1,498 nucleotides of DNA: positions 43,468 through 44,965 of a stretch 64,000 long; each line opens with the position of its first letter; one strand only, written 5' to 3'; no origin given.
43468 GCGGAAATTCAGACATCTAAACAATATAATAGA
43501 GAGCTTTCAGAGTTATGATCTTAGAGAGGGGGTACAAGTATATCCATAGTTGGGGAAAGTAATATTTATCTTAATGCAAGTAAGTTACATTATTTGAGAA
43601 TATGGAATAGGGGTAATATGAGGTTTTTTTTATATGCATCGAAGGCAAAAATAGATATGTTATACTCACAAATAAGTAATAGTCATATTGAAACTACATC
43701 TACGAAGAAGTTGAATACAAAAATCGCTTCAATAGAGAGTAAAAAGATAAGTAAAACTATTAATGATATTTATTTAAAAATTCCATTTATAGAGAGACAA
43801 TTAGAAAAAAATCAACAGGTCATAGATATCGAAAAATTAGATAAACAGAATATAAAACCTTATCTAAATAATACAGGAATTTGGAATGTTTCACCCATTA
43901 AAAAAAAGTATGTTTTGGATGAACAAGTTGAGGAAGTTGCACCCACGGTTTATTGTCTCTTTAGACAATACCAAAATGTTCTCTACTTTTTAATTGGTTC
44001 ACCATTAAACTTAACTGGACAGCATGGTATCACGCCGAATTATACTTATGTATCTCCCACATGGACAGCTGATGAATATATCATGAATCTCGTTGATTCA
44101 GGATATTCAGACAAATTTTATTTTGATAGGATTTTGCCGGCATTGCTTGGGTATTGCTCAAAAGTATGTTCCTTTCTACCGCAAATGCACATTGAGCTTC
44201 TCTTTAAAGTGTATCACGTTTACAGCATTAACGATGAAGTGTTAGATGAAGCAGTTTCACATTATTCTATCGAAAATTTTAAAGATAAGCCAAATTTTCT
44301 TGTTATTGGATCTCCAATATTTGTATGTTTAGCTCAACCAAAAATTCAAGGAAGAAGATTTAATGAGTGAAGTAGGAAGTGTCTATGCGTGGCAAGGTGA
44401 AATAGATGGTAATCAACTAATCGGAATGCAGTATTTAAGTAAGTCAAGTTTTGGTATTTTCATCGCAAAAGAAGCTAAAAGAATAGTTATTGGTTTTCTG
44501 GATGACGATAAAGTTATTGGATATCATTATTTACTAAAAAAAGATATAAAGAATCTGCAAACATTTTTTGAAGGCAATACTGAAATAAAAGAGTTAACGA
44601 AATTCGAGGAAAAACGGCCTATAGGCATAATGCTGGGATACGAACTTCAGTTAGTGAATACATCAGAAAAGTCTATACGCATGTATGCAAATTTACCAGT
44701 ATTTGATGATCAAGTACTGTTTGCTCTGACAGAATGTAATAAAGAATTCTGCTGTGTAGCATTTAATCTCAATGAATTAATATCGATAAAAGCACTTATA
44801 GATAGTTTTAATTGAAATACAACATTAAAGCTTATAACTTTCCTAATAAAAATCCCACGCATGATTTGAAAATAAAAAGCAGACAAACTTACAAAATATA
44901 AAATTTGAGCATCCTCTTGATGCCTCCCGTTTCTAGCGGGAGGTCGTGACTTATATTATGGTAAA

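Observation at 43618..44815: Translationally coupled gene pair of unknown function heads the island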

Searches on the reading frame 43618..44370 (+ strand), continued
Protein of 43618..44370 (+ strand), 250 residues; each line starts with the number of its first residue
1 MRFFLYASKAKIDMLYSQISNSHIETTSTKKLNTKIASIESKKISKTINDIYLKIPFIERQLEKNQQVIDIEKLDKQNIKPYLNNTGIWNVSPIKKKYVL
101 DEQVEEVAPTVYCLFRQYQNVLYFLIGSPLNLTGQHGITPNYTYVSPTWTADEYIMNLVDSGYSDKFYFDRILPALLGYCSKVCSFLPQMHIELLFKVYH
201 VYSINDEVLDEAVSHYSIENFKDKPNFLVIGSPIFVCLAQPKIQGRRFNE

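Call 97: find_encoding_contigs(protein=P0028, flank=6000, max_places=4)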
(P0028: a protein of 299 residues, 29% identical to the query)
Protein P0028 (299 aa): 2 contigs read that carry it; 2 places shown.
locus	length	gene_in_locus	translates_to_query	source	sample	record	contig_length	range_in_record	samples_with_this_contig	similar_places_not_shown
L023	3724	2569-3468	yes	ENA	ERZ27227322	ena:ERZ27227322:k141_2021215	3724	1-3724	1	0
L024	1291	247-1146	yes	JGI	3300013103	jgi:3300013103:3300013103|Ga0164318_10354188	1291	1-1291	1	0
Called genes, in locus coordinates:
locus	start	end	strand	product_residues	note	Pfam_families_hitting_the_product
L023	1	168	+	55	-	?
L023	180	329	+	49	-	-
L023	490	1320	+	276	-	PF04480:DUF559, PF18741:MTES_1575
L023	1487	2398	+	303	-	-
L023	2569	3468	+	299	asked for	PF22880:DUF7019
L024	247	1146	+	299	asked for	PF22880:DUF7019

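Call 102: search_dna_similar(query=window:43618-44367:+, collection=plasmids, mode=protein, max_evalue=0.001)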
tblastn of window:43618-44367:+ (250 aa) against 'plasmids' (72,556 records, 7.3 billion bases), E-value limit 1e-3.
No match.

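Call 104: search_dna_similar(query=window:43618-44367:+, collection=phages, mode=protein, max_evalue=0.001)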
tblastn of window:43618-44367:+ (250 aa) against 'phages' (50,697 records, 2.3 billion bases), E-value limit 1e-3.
No match.

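Call 106: search_dna_similar(query=L013:8001-8678:+, collection=plasmids, mode=protein, max_evalue=0.001, max_rows=25)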
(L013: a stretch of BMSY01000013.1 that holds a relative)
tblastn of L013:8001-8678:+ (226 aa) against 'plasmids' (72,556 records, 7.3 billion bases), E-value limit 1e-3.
Records with a match: 4; places in all: 4; records where one place covers at least 80% of the query: 0.
Best place of each record, by identity: <60% 4.
By first word of the organism name: Sinorhizobium 3; Bradyrhizobium 1.
By predicted mobility (MOB-suite, as given by PLSDB): conjugative 4.
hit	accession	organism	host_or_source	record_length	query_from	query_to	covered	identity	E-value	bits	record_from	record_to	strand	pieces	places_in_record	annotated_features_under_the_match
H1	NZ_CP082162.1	Bradyrhizobium sp. 195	Acmispon strigosus,cell culture,root ...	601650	1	147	65%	25.3%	5e-5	51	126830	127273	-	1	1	SAVMC3_10250 family protein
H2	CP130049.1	Sinorhizobium meliloti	Medicago,Cell culture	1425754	2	118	52%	29.1%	3e-5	52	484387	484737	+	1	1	SAVMC3_10250 family protein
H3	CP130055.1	Sinorhizobium meliloti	Medicago,Cell culture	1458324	2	118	52%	29.1%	3e-5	52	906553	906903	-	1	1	SAVMC3_10250 family protein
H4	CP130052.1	Sinorhizobium meliloti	Medicago,Cell culture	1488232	2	118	52%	29.1%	3e-5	52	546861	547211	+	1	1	SAVMC3_10250 family protein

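Call 107: search_dna_similar(query=P0026, collection=plasmids, mode=protein, max_evalue=0.001, max_rows=25)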
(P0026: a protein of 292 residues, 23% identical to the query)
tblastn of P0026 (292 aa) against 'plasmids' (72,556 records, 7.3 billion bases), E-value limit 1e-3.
No match.

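Call 108: get_annotated_region(hit=H1, flank=6000)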
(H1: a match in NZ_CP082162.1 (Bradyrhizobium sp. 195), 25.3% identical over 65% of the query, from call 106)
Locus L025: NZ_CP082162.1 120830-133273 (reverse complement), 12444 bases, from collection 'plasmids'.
description: Bradyrhizobium sp. 195 plasmid p195_1, complete sequence
organism: Bradyrhizobium sp. 195 (NCBI taxid 2782662)
taxonomy: Bacteria; Pseudomonadota; Alphaproteobacteria; Hyphomicrobiales; Nitrobacteraceae; Bradyrhizobium; Bradyrhizobium sp. 195
host: -; source: Acmispon strigosus,cell culture,root nodule; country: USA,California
typing (MOB-suite, as given by PLSDB): conjugative; relaxase MOBP; mating-pair formation MPF_T
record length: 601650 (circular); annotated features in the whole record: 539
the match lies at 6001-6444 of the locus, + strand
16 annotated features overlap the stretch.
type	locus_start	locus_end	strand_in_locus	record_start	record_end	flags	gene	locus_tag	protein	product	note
CDS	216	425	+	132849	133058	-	-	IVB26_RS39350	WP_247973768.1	hypothetical protein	-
CDS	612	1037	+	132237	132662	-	-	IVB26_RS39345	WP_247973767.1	hypothetical protein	-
CDS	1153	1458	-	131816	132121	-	-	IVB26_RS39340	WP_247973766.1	hypothetical protein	-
CDS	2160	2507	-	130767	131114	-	-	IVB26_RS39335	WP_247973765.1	response regulator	GO:0000160 - phosphorelay signal transduction system [Evidence IEA]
CDS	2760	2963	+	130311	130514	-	-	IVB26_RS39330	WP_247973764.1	hypothetical protein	-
CDS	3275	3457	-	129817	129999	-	-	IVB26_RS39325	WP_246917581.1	hypothetical protein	-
CDS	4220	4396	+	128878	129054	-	-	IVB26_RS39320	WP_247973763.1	hypothetical protein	-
CDS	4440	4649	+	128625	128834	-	-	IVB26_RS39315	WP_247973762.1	hypothetical protein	-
CDS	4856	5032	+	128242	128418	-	-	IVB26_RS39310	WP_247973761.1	hypothetical protein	-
CDS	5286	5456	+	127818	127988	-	-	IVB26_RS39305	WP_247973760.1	hypothetical protein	-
CDS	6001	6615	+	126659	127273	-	-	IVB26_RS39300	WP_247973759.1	SAVMC3_10250 family protein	-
CDS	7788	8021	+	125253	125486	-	-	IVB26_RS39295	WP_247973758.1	hypothetical protein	-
CDS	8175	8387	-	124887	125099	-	-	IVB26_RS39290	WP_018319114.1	hypothetical protein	-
CDS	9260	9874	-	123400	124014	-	-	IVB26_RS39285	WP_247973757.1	DUF1080 domain-containing protein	-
CDS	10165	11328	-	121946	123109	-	-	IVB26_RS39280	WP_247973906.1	amidinotransferase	-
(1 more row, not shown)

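Call 109: get_annotated_region(hit=H2, flank=6000)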
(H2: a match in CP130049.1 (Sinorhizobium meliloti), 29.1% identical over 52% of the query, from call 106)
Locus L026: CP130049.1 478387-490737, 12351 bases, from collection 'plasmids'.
description: Sinorhizobium meliloti strain R28 plasmid pSymA, complete sequence
organism: Sinorhizobium meliloti (NCBI taxid 382)
taxonomy: Bacteria; Pseudomonadota; Alphaproteobacteria; Hyphomicrobiales; Rhizobiaceae; Sinorhizobium; Sinorhizobium meliloti
host: -; source: Medicago,Cell culture; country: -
typing (MOB-suite, as given by PLSDB): conjugative; relaxase MOBQ; mating-pair formation MPF_T
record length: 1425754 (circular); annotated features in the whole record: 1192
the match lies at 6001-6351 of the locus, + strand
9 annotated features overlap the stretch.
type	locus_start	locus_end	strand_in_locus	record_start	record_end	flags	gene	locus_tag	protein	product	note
CDS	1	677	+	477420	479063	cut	-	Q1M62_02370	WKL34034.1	MFS transporter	-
CDS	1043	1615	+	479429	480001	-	-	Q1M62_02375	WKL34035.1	UPF0262 family protein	-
CDS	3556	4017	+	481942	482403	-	-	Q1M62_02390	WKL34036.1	Lrp/AsnC family transcriptional regulator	-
CDS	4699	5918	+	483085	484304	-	-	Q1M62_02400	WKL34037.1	IS3-like element ISRm1 family transposase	-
CDS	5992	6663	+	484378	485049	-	-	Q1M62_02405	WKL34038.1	SAVMC3_10250 family protein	-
CDS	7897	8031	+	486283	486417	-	-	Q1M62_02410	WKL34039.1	hypothetical protein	-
CDS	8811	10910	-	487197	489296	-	-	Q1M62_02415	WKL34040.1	type IV secretory system conjugative DNA transfer family protein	-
CDS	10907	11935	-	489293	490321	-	virB11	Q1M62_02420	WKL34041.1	P-type DNA transfer ATPase VirB11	-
CDS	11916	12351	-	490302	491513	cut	virB10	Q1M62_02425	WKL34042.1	type IV secretion system protein VirB10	-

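Call 114: search_protein_families(library=phrogs, proteins=[window:43618-44367:+, L003:1699-2205:+, L005:876-1319:+, L001:2741-3373:+, L007:7186-7839:+, L010:1261-1890:+, L006:2351-2665:+], max_evalue=0.1)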
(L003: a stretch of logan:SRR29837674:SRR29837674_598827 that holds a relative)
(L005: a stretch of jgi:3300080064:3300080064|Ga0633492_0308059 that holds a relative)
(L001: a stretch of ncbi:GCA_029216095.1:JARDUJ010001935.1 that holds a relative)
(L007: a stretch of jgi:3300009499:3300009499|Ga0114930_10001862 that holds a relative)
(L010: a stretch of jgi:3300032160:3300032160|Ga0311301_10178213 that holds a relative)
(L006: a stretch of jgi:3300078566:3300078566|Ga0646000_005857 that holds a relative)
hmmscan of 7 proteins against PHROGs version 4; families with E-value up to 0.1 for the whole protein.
window:43618-44367:+ (250 aa): 1 family
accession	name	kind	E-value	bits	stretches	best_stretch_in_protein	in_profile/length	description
phrog_23834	-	unknown function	0.034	15.5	1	58-119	32-94/138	-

L003:1699-2205:+ (169 aa): 0 families

L005:876-1319:+ (148 aa): 0 families

L001:2741-3373:+ (211 aa): 1 family
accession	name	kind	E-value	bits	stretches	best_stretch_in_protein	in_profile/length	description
phrog_2036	-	unknown function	0.0034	18.4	1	158-201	18-60/67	-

L007:7186-7839:+ (218 aa): 0 families

L010:1261-1890:+ (210 aa): 0 families

L006:2351-2665:+ (105 aa): 0 families

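Call 115: list_cluster_members(proteins=[P0003, P0004, P0005, P0006, P0007, P0008, P0009, P0011, P0020, P0010])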
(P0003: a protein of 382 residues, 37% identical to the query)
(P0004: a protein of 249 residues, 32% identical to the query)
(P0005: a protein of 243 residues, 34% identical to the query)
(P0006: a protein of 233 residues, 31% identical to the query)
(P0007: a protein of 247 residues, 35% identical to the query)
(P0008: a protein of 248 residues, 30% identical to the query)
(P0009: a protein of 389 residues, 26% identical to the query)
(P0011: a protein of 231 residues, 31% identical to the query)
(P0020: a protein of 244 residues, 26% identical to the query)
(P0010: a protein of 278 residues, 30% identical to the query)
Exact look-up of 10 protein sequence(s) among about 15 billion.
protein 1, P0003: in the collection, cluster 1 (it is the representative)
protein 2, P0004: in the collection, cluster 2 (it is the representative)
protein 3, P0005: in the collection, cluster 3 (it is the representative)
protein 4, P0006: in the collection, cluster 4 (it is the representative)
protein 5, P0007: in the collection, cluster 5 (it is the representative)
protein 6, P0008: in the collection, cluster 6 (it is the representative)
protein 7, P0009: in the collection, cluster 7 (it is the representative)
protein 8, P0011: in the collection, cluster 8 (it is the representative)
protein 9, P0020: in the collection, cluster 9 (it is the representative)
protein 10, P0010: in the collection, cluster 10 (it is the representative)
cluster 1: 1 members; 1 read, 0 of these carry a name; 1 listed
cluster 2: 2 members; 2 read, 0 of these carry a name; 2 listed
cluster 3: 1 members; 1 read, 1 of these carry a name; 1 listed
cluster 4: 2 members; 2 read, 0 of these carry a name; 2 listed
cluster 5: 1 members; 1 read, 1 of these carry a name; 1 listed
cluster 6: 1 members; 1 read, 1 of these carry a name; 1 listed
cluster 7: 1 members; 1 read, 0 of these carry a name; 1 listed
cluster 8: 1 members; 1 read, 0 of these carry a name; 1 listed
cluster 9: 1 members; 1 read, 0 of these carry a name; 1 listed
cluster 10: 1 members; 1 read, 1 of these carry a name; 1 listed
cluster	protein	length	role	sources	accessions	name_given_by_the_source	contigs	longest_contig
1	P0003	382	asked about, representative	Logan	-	-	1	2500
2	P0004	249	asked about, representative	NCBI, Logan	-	-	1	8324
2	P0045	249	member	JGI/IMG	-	-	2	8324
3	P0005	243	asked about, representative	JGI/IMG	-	hypothetical protein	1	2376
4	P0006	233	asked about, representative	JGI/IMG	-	-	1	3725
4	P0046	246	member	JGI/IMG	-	-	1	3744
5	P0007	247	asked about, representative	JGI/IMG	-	hypothetical protein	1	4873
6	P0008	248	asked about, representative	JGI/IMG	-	hypothetical protein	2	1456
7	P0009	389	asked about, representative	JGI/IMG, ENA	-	-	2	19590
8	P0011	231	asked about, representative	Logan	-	-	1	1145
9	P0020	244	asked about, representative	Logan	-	-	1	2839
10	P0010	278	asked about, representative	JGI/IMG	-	hypothetical protein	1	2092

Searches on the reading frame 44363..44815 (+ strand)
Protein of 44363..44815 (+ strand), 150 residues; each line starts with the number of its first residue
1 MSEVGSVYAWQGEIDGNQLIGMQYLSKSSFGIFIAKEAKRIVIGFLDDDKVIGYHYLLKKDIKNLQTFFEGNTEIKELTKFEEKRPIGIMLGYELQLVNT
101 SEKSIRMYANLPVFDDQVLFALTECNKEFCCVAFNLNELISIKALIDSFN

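Call 3: search_protein_families(library=pfam, proteins=[window:44363-44815:+], max_evalue=1)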
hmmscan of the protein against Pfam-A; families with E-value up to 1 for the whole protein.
window:44363-44815:+ (150 aa): 0 families

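Call 4: search_protein_families(library=padloc, proteins=[window:44363-44815:+], max_evalue=1)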
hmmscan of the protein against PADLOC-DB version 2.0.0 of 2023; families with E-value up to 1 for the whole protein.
window:44363-44815:+ (150 aa): 0 families

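Call 6: search_protein_families(library=ncbifam, proteins=[window:44363-44815:+], max_evalue=1)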
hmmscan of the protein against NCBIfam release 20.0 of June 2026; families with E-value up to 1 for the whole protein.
window:44363-44815:+ (150 aa): 0 families

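Call 10: find_homologous_proteins(query=window:44363-44815:+, max_evalue=10)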
Query window:44363-44815:+ (150 aa): 1 proteins with E <= 10 among 23 candidates.
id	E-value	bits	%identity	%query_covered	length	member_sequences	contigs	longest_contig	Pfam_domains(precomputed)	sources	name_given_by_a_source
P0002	2.9e-93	327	100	100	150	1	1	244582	-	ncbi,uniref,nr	ncbi:MAG: hypothetical protein AEth_01537 [Candidatus Argoarchaeum ethanivorans]|uniref:Uncharacteri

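Call 42: search_solved_structures(query=A5, max_evalue=10)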
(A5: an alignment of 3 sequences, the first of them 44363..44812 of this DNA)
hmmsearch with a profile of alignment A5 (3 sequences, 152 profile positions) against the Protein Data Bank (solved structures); distinct sequences matched with E-value up to 10: 0.

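Call 50: predict_structure(protein=window:44363-44812:+)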
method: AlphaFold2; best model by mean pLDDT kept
length: 150 residues; sequences in the alignment: 1
mean_pLDDT: 51.8   pTM: 0.47
mean pLDDT of the five models: 51.8, 45.4, 42.6, 33.3, 30.9
residues with pLDDT >= 90: 0; 70-90: 15; 50-70: 61; < 50: 74
segments of 3 or more residues with pLDDT < 50: 1-5, 72-138
pLDDT, mean of each block of 10 residues (from residue 1): 51 75 58 69 68 66 56 36 32 43 44 40 39 46 56
secondary structure, 60 per line:
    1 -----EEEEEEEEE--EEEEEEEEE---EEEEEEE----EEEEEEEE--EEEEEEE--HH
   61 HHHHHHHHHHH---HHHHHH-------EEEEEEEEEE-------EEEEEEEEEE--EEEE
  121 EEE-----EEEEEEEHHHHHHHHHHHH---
elements in order: E6-14 E17-25 E29-35 E40-47 E50-56 H59-71 H75-80 E88-97 E105-114 E117-123 E129-135 H136-147

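Call 66: find_related_loci(query=A5, collection=metagenome_contigs, flank=6000)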
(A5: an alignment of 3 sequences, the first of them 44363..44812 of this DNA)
Query A5 (150 aa) in metagenome_contigs; peptide patterns used: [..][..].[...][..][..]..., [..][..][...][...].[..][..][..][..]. (x = any residue, [..] = any of these).
183 stretches matched a pattern, but none encodes a relative of the query by tblastn (E <= 1e-3).

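Call 74: find_related_loci(query=A5, collection=viral_contigs, flank=6000)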
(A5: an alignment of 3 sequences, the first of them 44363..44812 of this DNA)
Query A5 (150 aa) in viral_contigs; peptide patterns used: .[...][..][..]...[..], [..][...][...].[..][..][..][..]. (x = any residue, [..] = any of these).
38 stretches matched a pattern, but none encodes a relative of the query by tblastn (E <= 1e-3).

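Call 94: fold_search(model_id=the predicted structure, library=pdb)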
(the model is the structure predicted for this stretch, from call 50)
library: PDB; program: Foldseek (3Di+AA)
matches with E <= 10: 495; with E <= 0.001: 0
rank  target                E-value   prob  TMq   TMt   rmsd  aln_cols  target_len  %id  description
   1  8chu_B                1.6e-02  0.94  0.36  0.37  11.3       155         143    6  Crystal structure of human PURA repeat I-II K97E mutant (released 2024-02-21)
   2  8cht_B                6.1e-02  0.80  0.34  0.36   9.8       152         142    8  Crystal structure of human PURA (fragment Glu57-Glu212, PUR repeat I and II) (released 2024-02-21)
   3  5fgp_A                1.0e-01  0.60  0.32  0.33  11.7       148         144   11  Crystal structure of D. melanogaster Pur-alpha repeat I-II in complex with DNA. (released 2016-01-20)
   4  2nvn                  1.2e-01  0.60  0.31  0.35   9.4       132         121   12  Crystal structure of a protein with a cupin-like fold and unknown function (YP_400729.1) from Synechococcus SP. PCC 7942 (released 2006-12-12)
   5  3k44_B                1.3e-01  0.82  0.41  0.43   9.4       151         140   12  Crystal Structure of Drosophila melanogaster Pur-alpha (released 2009-10-27)
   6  6hxv_B                1.4e-01  0.15  0.20  0.19  14.8       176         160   11  Crystal structure of the head and coiled-coil domains of zebrafish CCDC61 (F129E/D130A) (released 2020-04-29)
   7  6hxy_A                1.7e-01  0.23  0.23  0.23  14.8       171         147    9  Crystal structure of the head and coiled-coil domains of zebrafish CCDC61 (released 2020-04-29)
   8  4ttw                  1.7e-01  0.18  0.22  0.24  15.1       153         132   11  N-terminal domain of C. Reinhardtii SAS-6 homolog bld12p K105C F145C (NN18) (released 2015-07-01)
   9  7cd9_A                1.8e-01  0.11  0.18  0.13  15.2       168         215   12  Crystal Structure of SETDB1 tudor domain in complexed with Compound 6 (released 2021-04-07)
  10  8cht_C                2.0e-01  0.47  0.33  0.34  10.1       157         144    8  Crystal structure of human PURA (fragment Glu57-Glu212, PUR repeat I and II) (released 2024-02-21)
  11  3k44_A                2.2e-01  0.51  0.33  0.34  10.1       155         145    8  Crystal Structure of Drosophila melanogaster Pur-alpha (released 2009-10-27)
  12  6hxy_B                2.2e-01  0.16  0.22  0.22  15.4       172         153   10  Crystal structure of the head and coiled-coil domains of zebrafish CCDC61 (released 2020-04-29)
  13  8cht_A                2.3e-01  0.54  0.34  0.35   9.6       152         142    8  Crystal structure of human PURA (fragment Glu57-Glu212, PUR repeat I and II) (released 2024-02-21)
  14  3fss                  2.4e-01  0.08  0.16  0.12  18.3       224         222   11  Structure of the tandem PH domains of Rtt106 (released 2009-12-22)
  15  8cht_D                2.5e-01  0.38  0.32  0.33  10.9       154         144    8  Crystal structure of human PURA (fragment Glu57-Glu212, PUR repeat I and II) (released 2024-02-21)
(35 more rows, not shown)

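Call 103: search_dna_similar(query=window:44363-44812:+, collection=plasmids, mode=protein, max_evalue=0.001)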
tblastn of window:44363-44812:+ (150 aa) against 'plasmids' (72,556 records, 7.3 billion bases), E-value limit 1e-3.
No match.

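Call 105: search_dna_similar(query=window:44363-44812:+, collection=phages, mode=protein, max_evalue=0.001)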
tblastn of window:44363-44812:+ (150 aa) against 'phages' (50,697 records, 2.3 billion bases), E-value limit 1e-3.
No match.

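Call 114: search_protein_families(library=phrogs, proteins=[window:44363-44812:+], max_evalue=0.1)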
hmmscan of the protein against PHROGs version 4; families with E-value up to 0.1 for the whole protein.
window:44363-44812:+ (150 aa): 1 family
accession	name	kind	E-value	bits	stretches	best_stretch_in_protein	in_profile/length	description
phrog_21543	-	unknown function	0.023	15.7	0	32-57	7-32/40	-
